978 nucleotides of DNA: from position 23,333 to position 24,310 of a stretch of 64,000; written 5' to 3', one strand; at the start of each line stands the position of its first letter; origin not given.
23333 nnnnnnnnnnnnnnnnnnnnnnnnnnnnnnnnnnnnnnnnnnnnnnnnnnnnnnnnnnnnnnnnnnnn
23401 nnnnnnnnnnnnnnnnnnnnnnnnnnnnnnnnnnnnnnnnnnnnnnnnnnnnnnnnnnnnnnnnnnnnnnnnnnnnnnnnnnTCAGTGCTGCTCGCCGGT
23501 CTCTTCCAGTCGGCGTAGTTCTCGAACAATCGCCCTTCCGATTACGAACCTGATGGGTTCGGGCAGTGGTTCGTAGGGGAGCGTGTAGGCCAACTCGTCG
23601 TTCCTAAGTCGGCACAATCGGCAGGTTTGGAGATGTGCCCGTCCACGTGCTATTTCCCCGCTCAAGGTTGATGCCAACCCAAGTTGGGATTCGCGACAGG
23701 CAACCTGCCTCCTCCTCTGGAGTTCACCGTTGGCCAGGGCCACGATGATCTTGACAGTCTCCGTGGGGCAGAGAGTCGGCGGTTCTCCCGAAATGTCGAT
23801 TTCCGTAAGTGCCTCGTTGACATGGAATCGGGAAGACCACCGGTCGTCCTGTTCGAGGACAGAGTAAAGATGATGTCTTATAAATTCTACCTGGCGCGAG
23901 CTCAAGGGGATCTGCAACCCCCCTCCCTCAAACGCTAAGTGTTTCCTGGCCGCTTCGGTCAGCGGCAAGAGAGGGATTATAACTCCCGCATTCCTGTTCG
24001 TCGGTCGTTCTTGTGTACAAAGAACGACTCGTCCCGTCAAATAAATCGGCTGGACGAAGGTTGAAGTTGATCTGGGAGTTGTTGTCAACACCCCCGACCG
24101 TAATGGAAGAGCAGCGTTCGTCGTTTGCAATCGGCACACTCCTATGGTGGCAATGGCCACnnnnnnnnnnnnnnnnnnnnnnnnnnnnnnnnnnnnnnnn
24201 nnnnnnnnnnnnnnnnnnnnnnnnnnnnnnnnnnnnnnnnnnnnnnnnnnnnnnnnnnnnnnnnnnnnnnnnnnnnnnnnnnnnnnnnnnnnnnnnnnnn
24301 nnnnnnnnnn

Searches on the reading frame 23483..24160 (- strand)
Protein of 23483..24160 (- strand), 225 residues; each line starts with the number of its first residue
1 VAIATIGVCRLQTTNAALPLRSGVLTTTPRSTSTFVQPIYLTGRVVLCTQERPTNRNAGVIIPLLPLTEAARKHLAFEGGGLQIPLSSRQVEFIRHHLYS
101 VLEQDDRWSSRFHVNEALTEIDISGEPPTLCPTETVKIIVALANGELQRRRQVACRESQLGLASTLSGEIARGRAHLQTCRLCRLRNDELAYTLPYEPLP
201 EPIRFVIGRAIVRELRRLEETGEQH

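Call 7: search_protein_families(library=pfam, proteins=[window:23483-24160:-], max_evalue=10)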
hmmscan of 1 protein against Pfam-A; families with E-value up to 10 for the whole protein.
window:23483-24160:- (225 aa): 0 families

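Call 8: search_protein_families(library=ncbifam, proteins=[window:23483-24160:-], max_evalue=10)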
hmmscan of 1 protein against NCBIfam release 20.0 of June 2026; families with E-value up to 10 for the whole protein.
window:23483-24160:- (225 aa): 0 families

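Call 10: find_homologous_proteins(query=window:23483-24160:-, max_evalue=0.01)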
Query window:23483-24160:- (225 aa): 2 proteins with E <= 0.01 among 922 candidates.
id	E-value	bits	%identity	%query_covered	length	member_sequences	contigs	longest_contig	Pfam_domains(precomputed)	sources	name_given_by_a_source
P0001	2.0e-136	470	100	96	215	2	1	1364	-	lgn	-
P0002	4.9e-95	335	76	96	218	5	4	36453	-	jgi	-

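Call 12: find_encoding_contigs(protein=P0002, flank=6000, max_places=6)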
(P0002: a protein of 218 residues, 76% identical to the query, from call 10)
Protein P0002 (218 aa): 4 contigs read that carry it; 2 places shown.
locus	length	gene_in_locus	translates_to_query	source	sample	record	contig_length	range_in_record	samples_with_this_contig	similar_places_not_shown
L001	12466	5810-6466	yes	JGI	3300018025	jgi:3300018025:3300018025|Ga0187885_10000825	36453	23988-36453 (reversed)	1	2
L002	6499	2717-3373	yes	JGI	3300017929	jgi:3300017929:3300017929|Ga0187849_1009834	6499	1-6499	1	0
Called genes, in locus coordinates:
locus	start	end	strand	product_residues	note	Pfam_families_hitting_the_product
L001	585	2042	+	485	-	PF00239:Resolvase, PF07508:Recombinase, PF13408:Zn_ribbon_recom (weak)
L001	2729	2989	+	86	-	-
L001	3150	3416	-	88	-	PF18893:DUF5652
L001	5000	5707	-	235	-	-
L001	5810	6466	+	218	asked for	-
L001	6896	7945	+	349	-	PF00089:Trypsin, PF13365:Trypsin_2, PF13180:PDZ_2, PF17820:PDZ_6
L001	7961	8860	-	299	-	-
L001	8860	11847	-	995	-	PF00133:tRNA-synt_1, PF09334:tRNA-synt_1g, PF13603:tRNA-synt_1_2, PF00293:NUDIX (weak), PF00133:tRNA-synt_1, PF09334:tRNA-synt_1g, PF08264:Anticodon_1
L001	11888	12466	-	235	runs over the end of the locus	PF07638:Sigma70_ECF (weak), PF12645:HTH_16 (weak), PF04542:Sigma70_r2, PF08281:Sigma70_r4_2, PF04545:Sigma70_r4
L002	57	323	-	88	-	PF18893:DUF5652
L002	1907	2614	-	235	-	-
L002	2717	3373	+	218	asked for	-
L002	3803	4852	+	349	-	PF00089:Trypsin, PF13365:Trypsin_2, PF13180:PDZ_2, PF17820:PDZ_6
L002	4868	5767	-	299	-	-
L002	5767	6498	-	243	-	?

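Call 18: find_related_loci(query=A2, collection=genome_contigs, flank=4000)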
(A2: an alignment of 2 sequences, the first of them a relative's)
Query A2 (215 aa) in genome_contigs; peptide patterns used: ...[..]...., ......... (x = any residue, [..] = any of these).
61 stretches matched a pattern; 1 encode a relative of the query (tblastn E <= 1e-3); 1 distinct loci.
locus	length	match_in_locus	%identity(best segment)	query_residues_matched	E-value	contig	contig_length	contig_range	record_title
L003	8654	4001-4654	76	1-215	6e-102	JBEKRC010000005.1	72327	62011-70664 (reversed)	MAG: Minisyncoccia bacterium isolate SPRUCE 501 SPRUCE_501_5, whole genome shotgun sequence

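Call 19: find_related_loci(query=A2, collection=metagenome_contigs, flank=3000)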
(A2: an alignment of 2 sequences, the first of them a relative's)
Query A2 (215 aa) in metagenome_contigs; peptide patterns used: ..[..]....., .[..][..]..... (x = any residue, [..] = any of these).
343 stretches matched a pattern; 2 encode a relative of the query (tblastn E <= 1e-3); 2 distinct loci.
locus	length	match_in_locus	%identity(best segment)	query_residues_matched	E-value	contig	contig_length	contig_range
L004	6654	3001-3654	76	1-215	7e-102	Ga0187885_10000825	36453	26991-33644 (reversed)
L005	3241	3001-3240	69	1-77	3e-24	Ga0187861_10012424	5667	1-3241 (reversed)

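Call 23: search_protein_representatives(alignment_id=A2)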
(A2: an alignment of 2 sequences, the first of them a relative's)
Query: 2 sequences, 219 profile positions. Proteins with E-value up to 0.001 (for the whole library): 2; up to 1e-10: 1; up to 1e-30: 1. The best 2 are listed.
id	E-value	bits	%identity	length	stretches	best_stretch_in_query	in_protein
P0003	6.0e-73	261.2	-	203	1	19-219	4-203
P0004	7.9e-10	54.8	-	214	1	67-214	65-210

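Call 27: find_encoding_contigs(protein=P0003, flank=5000, max_places=4)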
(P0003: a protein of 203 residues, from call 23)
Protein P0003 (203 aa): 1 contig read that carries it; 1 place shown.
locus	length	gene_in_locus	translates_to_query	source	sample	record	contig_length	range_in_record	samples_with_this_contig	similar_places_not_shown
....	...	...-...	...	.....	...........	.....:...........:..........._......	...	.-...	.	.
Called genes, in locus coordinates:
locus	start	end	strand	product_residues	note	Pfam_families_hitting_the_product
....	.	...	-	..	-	?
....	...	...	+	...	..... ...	-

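Call 28: find_encoding_contigs(protein=P0004, flank=5000, max_places=4)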
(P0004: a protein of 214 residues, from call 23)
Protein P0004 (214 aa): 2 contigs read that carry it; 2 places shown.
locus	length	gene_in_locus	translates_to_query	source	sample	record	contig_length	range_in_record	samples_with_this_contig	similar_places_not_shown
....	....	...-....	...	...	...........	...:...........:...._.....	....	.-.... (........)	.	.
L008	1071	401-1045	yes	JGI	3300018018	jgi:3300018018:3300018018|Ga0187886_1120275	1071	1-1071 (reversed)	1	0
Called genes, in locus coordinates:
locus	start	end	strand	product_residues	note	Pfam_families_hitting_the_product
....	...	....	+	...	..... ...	-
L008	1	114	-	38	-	?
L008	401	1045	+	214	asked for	-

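Call 36: predict_structure(alignment_id=A3)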
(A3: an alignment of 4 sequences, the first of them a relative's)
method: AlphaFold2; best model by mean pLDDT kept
length: 215 residues; sequences in the alignment: 4
mean_pLDDT: 38.7   pTM: 0.25
mean pLDDT of the five models: 38.7, 37.8, 35.4, 33.3, 33.0
residues with pLDDT >= 90: 0; 70-90: 0; 50-70: 28; < 50: 187
segments of 3 or more residues with pLDDT < 50: 1-75, 95-142, 144-148, 151-205, 212-215
pLDDT, mean of each block of 10 residues (from residue 1): 32 29 33 39 36 34 28 44 53 48 43 39 35 38 49 45 43 35 30 31 50 41
secondary structure, 60 per line:
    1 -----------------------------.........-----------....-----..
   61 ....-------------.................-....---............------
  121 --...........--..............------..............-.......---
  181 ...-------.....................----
elements in order: E30-38 E50-53 H59-64 H78-94 H96-99 E103-114 H123-133 H136-149 H156-169 H171-177 H191-211

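Call 37: find_homologous_proteins(query=A3, max_evalue=0.01)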
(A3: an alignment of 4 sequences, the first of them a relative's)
Query A3 (4 sequences) (215 aa, profile of the alignment): 4 proteins with E <= 0.01 among 8000 candidates.
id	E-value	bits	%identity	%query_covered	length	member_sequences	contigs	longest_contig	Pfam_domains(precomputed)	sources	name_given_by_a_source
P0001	1.2e-108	380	100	100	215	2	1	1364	-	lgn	-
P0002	9.3e-108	377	76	100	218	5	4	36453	-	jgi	-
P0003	9.4e-102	357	55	92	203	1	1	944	-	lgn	-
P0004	2.7e-89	316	32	67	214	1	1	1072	-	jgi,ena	-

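Call 42: search_protein_families(library=pfam, alignment_id=A3, max_evalue=10)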
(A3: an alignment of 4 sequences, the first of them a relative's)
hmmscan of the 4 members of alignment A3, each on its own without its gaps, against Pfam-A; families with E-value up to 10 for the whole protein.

A. member 1, P0001 (215 aa): 0 families

B. families by the number of members that match (of 4 scanned): 4 families
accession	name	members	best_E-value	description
PF04354.18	ZipA_C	1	0.024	ZipA, C-terminal FtsZ-binding domain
PF15854.10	GPR15L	1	0.085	G-protein coupled receptor ligand 15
PF13490.11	zf-HC2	1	0.84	Putative zinc-finger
PF09257.16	BCMA-Tall_bind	1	1.4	BCMA, TALL-1 binding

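Call 43: search_protein_families(library=phrogs, alignment_id=A3, max_evalue=1)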
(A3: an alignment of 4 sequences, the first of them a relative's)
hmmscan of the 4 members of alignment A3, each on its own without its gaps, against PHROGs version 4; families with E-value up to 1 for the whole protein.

A. member 1, P0001 (215 aa): 0 families

B. families by the number of members that match (of 4 scanned): 1 family
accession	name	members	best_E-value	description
phrog_9676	-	1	0.35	-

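Call 44: search_solved_structures(query=A3, max_evalue=10)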
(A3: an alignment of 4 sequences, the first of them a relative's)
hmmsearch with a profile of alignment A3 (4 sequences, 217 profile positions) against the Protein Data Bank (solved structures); distinct sequences matched with E-value up to 10: 1.
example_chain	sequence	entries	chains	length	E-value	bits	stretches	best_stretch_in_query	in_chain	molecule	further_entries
1hgx_A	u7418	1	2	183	1.9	11.2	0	163-201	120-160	HYPOXANTHINE-GUANINE-XANTHINE PHOSPHORIBOSYLTRANSFERASE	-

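Call 45: search_protein_families(library=pfam, proteins=[P0002, P0003, P0004], max_evalue=10)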
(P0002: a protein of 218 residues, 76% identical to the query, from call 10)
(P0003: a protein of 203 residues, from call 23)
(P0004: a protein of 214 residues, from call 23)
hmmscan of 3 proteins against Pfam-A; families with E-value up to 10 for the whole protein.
P0002 (218 aa): 0 families

P0003 (203 aa): 3 families
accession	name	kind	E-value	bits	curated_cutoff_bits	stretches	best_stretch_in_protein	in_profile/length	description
PF04354.18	ZipA_C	-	0.024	15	23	1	42-90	3-52/128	ZipA, C-terminal FtsZ-binding domain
PF15854.10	GPR15L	-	0.085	13.6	27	1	149-177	49-76/77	G-protein coupled receptor ligand 15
PF09257.16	BCMA-Tall_bind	-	1.4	9.5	27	1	155-163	12-20/37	BCMA, TALL-1 binding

P0004 (214 aa): 1 family
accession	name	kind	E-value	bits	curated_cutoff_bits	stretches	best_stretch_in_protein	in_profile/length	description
PF13490.11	zf-HC2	-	0.84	10.2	22.2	1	165-175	25-35/35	Putative zinc-finger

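Call 70: search_protein_families(library=padloc, alignment_id=A3, max_evalue=1)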
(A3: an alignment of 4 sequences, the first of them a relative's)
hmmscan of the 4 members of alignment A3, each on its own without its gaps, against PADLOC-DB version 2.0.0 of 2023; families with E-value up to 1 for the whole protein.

A. member 1, P0001 (215 aa): 0 families

B. families by the number of members that match (of 4 scanned): 0 families

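Call 72: search_dna_similar(query=P0001, collection=phages, mode=protein, max_evalue=0.01)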
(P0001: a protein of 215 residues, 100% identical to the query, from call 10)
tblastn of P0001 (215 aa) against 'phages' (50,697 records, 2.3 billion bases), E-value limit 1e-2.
No match.

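Call 73: find_related_loci(query=A3, collection=viral_contigs, flank=3000)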
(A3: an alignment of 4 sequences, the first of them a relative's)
Query A3 (215 aa) in viral_contigs; peptide patterns used: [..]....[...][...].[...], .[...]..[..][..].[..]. (x = any residue, [..] = any of these).
243 stretches matched a pattern, but none encodes a relative of the query by tblastn (E <= 1e-3).

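Call 74: predict_structure(alignment_id=A5)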
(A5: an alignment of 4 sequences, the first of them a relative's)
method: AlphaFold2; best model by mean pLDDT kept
length: 214 residues; sequences in the alignment: 4
mean_pLDDT: 52.9   pTM: 0.38
mean pLDDT of the five models: 52.9, 50.9, 49.7, 44.6, 42.9
residues with pLDDT >= 90: 21; 70-90: 26; 50-70: 56; < 50: 111
segments of 3 or more residues with pLDDT < 50: 1-75, 106-108, 116-122, 176-195, 212-214
pLDDT, mean of each block of 10 residues (from residue 1): 38 29 26 37 33 26 39 52 70 60 51 48 61 79 95 93 77 50 35 50 65 43
secondary structure, 60 per line:
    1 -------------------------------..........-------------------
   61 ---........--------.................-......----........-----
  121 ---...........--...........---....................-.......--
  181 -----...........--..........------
elements in order: E32-41 E64-71 H80-96 H98-103 E108-115 H124-134 H137-147 H151-170 H172-178 H186-196 H199-208
